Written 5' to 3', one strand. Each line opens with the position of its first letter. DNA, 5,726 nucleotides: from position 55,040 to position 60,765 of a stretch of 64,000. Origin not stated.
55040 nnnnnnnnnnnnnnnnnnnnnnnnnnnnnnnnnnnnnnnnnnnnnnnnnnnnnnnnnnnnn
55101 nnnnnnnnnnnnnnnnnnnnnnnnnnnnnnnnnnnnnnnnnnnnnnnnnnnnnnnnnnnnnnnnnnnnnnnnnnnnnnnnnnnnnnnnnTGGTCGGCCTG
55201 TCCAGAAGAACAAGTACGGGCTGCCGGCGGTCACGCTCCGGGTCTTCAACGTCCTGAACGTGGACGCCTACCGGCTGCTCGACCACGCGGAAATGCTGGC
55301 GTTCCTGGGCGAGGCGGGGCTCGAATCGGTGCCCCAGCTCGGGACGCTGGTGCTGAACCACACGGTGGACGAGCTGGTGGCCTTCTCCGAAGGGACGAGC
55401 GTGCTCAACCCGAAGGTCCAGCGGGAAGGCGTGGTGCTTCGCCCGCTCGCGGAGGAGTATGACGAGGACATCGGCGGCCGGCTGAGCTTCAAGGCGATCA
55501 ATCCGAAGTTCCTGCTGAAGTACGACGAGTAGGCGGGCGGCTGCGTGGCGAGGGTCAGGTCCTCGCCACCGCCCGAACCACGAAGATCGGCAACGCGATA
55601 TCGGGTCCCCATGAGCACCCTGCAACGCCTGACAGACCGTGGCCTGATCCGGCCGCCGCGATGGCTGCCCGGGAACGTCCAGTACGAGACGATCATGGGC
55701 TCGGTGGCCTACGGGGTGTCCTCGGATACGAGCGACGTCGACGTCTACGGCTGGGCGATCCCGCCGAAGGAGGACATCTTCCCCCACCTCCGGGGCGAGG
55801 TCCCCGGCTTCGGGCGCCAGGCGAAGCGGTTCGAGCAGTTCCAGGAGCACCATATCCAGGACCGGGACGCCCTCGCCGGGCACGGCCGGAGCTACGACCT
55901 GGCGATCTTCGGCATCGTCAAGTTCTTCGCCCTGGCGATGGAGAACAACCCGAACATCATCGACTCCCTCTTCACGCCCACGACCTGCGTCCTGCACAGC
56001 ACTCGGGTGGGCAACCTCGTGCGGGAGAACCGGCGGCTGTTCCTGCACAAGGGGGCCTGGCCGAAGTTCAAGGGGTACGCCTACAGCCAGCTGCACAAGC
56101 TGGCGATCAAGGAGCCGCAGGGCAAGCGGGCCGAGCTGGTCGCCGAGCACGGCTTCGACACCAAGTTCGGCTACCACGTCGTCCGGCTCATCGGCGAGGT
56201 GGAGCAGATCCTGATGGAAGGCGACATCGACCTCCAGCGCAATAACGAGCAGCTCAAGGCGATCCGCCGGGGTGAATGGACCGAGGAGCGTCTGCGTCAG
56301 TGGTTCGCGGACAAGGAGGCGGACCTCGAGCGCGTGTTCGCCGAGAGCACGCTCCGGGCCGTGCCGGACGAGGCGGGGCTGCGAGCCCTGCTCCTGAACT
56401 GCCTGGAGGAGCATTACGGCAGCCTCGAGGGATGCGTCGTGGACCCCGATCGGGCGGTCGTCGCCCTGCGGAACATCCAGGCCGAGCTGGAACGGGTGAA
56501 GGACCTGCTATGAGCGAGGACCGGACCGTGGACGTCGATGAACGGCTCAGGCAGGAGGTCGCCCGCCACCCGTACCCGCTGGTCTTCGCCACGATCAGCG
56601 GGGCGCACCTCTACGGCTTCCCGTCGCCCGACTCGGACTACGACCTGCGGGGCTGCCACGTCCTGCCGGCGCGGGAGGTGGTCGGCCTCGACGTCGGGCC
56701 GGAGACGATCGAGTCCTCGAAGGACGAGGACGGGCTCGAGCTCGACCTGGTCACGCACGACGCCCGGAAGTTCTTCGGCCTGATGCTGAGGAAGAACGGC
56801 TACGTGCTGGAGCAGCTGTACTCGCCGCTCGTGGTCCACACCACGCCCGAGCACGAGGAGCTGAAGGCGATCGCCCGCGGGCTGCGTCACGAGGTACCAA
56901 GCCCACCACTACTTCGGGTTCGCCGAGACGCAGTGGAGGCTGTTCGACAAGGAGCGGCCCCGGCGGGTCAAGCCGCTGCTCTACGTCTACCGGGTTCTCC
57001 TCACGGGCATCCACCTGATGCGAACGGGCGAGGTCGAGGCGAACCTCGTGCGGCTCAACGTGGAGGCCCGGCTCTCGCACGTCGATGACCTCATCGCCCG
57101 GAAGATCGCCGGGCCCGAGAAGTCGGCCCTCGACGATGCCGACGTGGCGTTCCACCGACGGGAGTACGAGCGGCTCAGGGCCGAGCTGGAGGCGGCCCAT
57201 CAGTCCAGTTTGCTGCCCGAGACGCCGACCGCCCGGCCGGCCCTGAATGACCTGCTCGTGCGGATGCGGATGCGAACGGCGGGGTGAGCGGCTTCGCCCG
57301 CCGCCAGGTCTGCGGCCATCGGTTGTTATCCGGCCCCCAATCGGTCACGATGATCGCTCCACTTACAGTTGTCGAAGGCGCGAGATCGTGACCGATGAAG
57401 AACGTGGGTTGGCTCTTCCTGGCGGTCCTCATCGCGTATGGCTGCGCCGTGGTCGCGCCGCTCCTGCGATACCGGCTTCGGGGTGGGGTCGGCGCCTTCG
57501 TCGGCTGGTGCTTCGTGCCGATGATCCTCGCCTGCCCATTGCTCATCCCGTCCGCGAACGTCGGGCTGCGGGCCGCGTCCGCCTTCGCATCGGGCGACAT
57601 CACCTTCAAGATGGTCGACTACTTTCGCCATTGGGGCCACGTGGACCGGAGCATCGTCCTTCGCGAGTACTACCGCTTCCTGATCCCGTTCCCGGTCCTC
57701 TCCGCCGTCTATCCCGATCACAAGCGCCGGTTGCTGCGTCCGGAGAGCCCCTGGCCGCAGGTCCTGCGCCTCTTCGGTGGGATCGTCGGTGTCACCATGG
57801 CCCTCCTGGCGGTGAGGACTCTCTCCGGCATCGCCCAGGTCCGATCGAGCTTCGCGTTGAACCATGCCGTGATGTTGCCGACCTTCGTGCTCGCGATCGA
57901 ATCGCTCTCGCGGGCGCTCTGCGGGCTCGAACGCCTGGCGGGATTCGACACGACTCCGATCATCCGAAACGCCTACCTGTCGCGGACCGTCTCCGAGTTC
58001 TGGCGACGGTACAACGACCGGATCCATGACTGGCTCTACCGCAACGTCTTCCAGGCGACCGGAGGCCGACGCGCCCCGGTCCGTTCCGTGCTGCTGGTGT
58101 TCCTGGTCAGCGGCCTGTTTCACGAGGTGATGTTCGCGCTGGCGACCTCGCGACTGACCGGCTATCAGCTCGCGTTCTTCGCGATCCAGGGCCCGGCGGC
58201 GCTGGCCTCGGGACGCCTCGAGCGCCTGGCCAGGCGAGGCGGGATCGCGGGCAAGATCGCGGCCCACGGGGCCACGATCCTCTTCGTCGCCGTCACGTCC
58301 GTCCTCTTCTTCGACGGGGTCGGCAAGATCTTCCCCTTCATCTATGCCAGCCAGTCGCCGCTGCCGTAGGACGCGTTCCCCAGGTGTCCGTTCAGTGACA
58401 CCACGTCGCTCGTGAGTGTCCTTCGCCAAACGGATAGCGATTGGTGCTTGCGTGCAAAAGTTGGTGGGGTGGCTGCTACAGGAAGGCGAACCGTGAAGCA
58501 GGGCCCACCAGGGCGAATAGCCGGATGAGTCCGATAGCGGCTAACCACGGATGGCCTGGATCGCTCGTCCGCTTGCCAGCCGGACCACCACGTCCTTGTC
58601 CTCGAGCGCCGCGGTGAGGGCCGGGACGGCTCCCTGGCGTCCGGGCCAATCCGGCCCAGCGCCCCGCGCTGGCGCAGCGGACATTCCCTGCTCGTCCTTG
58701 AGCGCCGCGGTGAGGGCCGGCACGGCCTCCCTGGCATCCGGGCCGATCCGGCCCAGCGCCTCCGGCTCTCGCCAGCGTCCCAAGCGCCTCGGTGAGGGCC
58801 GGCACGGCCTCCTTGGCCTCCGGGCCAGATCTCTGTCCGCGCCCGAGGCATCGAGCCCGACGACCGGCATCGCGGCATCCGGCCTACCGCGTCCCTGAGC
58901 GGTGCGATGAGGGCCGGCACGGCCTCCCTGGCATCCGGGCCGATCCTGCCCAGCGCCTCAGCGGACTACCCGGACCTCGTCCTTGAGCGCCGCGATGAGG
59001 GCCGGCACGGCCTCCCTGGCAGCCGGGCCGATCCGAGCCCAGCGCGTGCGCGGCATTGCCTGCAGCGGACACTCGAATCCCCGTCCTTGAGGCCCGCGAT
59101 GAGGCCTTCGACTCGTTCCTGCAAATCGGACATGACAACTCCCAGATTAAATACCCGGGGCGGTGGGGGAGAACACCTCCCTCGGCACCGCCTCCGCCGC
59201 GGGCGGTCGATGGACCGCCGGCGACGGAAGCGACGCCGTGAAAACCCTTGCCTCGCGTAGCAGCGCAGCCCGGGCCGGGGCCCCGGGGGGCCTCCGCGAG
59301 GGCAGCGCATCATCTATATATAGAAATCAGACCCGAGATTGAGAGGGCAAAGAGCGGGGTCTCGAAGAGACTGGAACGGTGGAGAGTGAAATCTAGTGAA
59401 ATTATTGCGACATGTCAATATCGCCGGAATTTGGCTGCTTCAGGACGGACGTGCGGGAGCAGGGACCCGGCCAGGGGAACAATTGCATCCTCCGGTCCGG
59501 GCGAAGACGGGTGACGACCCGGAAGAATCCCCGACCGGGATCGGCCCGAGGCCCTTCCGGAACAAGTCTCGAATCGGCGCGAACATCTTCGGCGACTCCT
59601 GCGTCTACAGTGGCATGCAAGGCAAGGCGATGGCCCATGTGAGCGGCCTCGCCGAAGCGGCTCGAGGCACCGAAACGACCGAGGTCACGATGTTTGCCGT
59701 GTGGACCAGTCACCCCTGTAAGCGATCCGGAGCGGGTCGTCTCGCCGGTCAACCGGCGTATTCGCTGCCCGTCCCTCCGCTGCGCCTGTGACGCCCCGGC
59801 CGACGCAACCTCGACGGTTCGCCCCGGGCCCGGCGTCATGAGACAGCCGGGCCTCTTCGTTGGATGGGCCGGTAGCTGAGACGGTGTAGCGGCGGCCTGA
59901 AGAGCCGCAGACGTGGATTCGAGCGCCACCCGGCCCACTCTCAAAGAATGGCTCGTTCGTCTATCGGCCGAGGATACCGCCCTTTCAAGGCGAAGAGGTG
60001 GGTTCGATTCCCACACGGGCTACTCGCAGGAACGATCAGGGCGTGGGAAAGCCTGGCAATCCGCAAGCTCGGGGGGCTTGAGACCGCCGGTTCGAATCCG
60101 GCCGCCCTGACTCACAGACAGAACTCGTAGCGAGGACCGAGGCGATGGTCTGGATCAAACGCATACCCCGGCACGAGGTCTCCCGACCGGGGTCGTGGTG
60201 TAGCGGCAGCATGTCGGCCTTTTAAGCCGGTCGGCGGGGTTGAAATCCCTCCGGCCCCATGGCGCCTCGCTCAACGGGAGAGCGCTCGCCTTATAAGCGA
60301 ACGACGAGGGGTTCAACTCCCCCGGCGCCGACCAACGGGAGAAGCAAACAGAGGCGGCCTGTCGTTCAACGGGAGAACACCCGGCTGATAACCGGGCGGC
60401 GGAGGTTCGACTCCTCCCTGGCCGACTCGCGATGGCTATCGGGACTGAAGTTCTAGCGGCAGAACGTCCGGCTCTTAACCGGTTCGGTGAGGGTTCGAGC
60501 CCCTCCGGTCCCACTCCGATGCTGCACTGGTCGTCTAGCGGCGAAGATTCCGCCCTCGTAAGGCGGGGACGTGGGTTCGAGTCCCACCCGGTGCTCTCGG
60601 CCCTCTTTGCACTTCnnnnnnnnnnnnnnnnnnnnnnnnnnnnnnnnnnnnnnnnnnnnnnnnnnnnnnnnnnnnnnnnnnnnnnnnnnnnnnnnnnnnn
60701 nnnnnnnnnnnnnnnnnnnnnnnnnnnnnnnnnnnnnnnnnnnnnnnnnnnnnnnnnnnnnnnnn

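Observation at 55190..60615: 5.4-kb accessory block bounded by two truncated genes; possible RNA-repair plus tRNA-supply island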

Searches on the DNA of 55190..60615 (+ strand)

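Call 30: search_dna_similar(query=window:55190-60615:+, collection=phages, mode=distant, max_rows=20)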
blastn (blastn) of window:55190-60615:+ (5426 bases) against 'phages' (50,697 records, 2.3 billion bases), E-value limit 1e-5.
Records with a match: 14; places in all: 14; records where one place covers at least 80% of the query: 0.
Best place of each record, by identity: 80-90% 2; 60-80% 12.
By first word of the organism name: Caulobacter 9; Bertelyvirus 2; Gordonia 2; Rhizobium 1.
By host as written in the record: Caulobacter vibrioides CB15 11; Gordonia terrae 3612 2; Rhizobium phaseoli I1_18 1.
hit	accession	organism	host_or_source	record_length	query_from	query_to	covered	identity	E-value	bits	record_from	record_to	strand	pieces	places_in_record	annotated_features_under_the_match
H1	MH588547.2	Caulobacter phage CcrSC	Caulobacter vibrioides CB15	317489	464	1141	12%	65.7%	7e-31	144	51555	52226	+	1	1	hypothetical protein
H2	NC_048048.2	Caulobacter phage CcrSC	Caulobacter vibrioides CB15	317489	464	1141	12%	65.7%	7e-31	144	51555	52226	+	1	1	hypothetical protein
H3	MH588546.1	Caulobacter phage CcrBL9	Caulobacter vibrioides CB15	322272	464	1141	12%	65.2%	3e-28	134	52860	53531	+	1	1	hypothetical protein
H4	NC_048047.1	Caulobacter phage CcrBL9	Caulobacter vibrioides CB15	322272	464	1141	12%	65.2%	3e-28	134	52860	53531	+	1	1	hypothetical protein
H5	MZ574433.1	Caulobacter phage RB23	Caulobacter vibrioides CB15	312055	452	1025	11%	66.7%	2e-31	145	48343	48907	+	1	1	hypothetical protein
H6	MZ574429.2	Caulobacter phage C1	Caulobacter vibrioides CB15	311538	452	1025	11%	66.7%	2e-31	145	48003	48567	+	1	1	hypothetical protein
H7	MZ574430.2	Caulobacter phage C2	Caulobacter vibrioides CB15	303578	452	1025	11%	66.7%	2e-31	145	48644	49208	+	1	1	hypothetical protein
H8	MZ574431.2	Caulobacter phage J4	Caulobacter vibrioides CB15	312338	452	1025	11%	66.7%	2e-31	145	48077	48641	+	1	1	hypothetical protein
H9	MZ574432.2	Caulobacter phage BL47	Caulobacter vibrioides CB15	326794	452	1025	11%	66.7%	2e-31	145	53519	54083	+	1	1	hypothetical protein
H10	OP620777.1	Bertelyvirus sp.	Caulobacter vibrioides CB15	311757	452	1025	11%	66.7%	2e-31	145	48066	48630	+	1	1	hypothetical protein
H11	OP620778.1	Bertelyvirus sp.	Caulobacter vibrioides CB15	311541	452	1025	11%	66.7%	2e-31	145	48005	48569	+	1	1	hypothetical protein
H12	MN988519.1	Rhizobium phage RHph_I1_18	Rhizobium phaseoli I1_18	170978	726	1087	7%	65.2%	1e-9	73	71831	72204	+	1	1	putative nucleotidyltransferase protein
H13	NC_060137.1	Gordonia phage Syleon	Gordonia terrae 3612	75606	944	1000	1%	84.2%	2e-6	64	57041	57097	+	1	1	95: nucleotidyltransferase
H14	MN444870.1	Gordonia phage Syleon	Gordonia terrae 3612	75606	944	1000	1%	84.2%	2e-6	64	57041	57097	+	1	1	95: nucleotidyltransferase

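Call 31: search_dna_similar(query=window:55190-60615:+, collection=plasmids, mode=distant, max_rows=20)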
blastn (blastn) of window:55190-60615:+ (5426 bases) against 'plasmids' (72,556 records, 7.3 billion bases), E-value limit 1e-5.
Records with a match: 13; places in all: 13; records where one place covers at least 80% of the query: 0.
Best place of each record, by identity: 80-90% 8; 60-80% 5.
By first word of the organism name: Variovorax 4; Deinococcus 3; Vibrio 2; Nonomuraea 1; Embleya 1; Rhodococcus 1; Acidiphilium 1.
By predicted mobility (MOB-suite, as given by PLSDB): non-mobilizable 11; mobilizable 2.
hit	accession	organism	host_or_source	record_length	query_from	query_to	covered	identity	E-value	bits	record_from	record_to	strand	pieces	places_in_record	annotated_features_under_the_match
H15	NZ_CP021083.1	Deinococcus ficus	Ficus religiosa L.,cell ...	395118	1377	1987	11%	70.3%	4e-71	279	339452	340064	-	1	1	nucleotidyltransferase domain-containing protein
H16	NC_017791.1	Deinococcus gobiensis I-0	-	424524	1378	1932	10%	66.7%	2e-44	190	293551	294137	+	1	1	nucleotidyltransferase domain-containing protein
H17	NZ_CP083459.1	Deinococcus taeanensis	whole organism,coastal dune soil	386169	1377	1914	10%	68.8%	2e-56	230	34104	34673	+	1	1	nucleotidyltransferase domain-containing protein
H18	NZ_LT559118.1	Nonomuraea gerenzanensis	-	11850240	1378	1857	9%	72.9%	9e-67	265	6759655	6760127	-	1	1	none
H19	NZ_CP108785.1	Embleya sp. NBC_00888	-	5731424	1379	1858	9%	70.0%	3e-48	203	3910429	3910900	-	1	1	none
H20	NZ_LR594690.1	Variovorax sp. WDL1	linuron-contaminated soil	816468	4852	4922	1%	82.2%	6e-6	64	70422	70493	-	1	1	none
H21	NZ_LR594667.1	Variovorax sp. SRS16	linuron-contaminated soil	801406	4852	4922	1%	82.2%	6e-6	64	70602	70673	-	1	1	none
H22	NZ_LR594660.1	Variovorax sp. PBL-H6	linuron-contaminated soil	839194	4852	4922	1%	82.2%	6e-6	64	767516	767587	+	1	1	none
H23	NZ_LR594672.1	Variovorax sp. PBL-E5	linuron-contaminated soil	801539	4852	4922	1%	82.2%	6e-6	64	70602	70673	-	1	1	none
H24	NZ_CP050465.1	Vibrio campbellii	single cell,seawater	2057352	4765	4834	1%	80.6%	6e-6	63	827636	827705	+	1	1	none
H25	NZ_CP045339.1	Vibrio sp. THAF190c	pure culture,Surface of a polyethylene ...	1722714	4765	4834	1%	80.6%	6e-6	63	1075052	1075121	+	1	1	none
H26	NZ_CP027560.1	Rhodococcus rhodochrous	mixed culture,sewage tank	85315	934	1000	1%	82.1%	1e-7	68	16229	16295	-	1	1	nucleotidyltransferase domain-containing protein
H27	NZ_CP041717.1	Acidiphilium multivorum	Cell culture,activated sludge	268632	4861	4922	1%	82.3%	6e-6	64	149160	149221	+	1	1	none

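Call 80: search_rna_families(source=L089, start=13000, end=17548, threshold=gathering)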
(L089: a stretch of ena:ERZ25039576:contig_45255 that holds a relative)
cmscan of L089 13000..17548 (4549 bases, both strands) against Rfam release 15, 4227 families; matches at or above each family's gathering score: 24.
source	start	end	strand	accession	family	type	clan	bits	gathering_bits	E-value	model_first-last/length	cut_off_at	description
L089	16906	16978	+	RF00005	tRNA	Gene; tRNA;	CL00001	64.6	29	6.7e-13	1-71/71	no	tRNA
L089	14961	15031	+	RF00005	tRNA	Gene; tRNA;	CL00001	64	29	1e-12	1-71/71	no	tRNA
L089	15599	15669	+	RF00005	tRNA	Gene; tRNA;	CL00001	62.4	29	2.8e-12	1-71/71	no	tRNA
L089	14794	14865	+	RF00005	tRNA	Gene; tRNA;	CL00001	61.9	29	3.7e-12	1-71/71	no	tRNA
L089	15327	15401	+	RF00005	tRNA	Gene; tRNA;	CL00001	61.1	29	6.4e-12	1-71/71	no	tRNA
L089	15760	15831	+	RF00005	tRNA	Gene; tRNA;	CL00001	58.4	29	3.5e-11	1-71/71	no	tRNA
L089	14469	14540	+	RF00005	tRNA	Gene; tRNA;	CL00001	56.6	29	1.1e-10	1-71/71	no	tRNA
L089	16490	16560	+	RF00005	tRNA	Gene; tRNA;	CL00001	56.2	29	1.4e-10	1-71/71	no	tRNA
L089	14553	14626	+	RF00005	tRNA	Gene; tRNA;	CL00001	55.9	29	1.7e-10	1-71/71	no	tRNA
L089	16200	16274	+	RF00005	tRNA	Gene; tRNA;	CL00001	55.2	29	2.6e-10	1-71/71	no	tRNA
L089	17416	17488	+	RF00005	tRNA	Gene; tRNA;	CL00001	55.2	29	2.6e-10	1-71/71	no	tRNA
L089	15236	15306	+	RF00005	tRNA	Gene; tRNA;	CL00001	55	29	2.9e-10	1-71/71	no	tRNA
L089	14866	14937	+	RF00005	tRNA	Gene; tRNA;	CL00001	53.6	29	7.3e-10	1-71/71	no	tRNA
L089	17244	17314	+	RF00005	tRNA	Gene; tRNA;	CL00001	53.6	29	7.4e-10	1-71/71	no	tRNA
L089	15047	15119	+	RF00005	tRNA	Gene; tRNA;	CL00001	53.4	29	8.2e-10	1-71/71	no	tRNA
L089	15419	15493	+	RF00005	tRNA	Gene; tRNA;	CL00001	51.5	29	2.8e-09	1-71/71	no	tRNA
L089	16291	16365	+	RF00005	tRNA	Gene; tRNA;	CL00001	50.5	29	5.1e-09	1-71/71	no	tRNA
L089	16021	16093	+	RF00005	tRNA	Gene; tRNA;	CL00001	50.1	29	6.7e-09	1-71/71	no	tRNA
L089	17147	17217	+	RF00005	tRNA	Gene; tRNA;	CL00001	50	29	6.9e-09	1-71/71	no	tRNA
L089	15926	16010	+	RF01852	tRNA-Sec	Gene; tRNA;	CL00001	49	47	5.6e-08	1-91/91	no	Selenocysteine transfer RNA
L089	15131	15203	+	RF00005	tRNA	Gene; tRNA;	CL00001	46.1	29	8.5e-08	1-71/71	no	tRNA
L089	16571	16653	+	RF00005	tRNA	Gene; tRNA;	CL00001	45.2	29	1.5e-07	1-71/71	no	tRNA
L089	16118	16191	+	RF00005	tRNA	Gene; tRNA;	CL00001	43.4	29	4.8e-07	1-71/71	no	tRNA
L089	15850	15900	+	RF00005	tRNA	Gene; tRNA;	CL00001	32.9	29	0.00037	6-65/71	no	tRNA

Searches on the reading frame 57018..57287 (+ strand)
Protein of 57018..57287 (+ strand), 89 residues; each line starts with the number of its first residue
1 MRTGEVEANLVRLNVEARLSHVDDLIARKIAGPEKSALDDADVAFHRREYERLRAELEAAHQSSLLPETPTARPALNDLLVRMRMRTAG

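Call 7: search_protein_families(library=pfam, proteins=[window:57018-57287:+], max_evalue=0.01)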
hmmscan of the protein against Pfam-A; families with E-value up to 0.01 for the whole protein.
window:57018-57287:+ (89 aa): 1 family
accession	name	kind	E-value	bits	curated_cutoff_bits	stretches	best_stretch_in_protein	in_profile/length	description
PF10127.15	RlaP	-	0.0016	18.6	23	1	7-82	176-249/249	RNA repair pathway DNA polymerase beta family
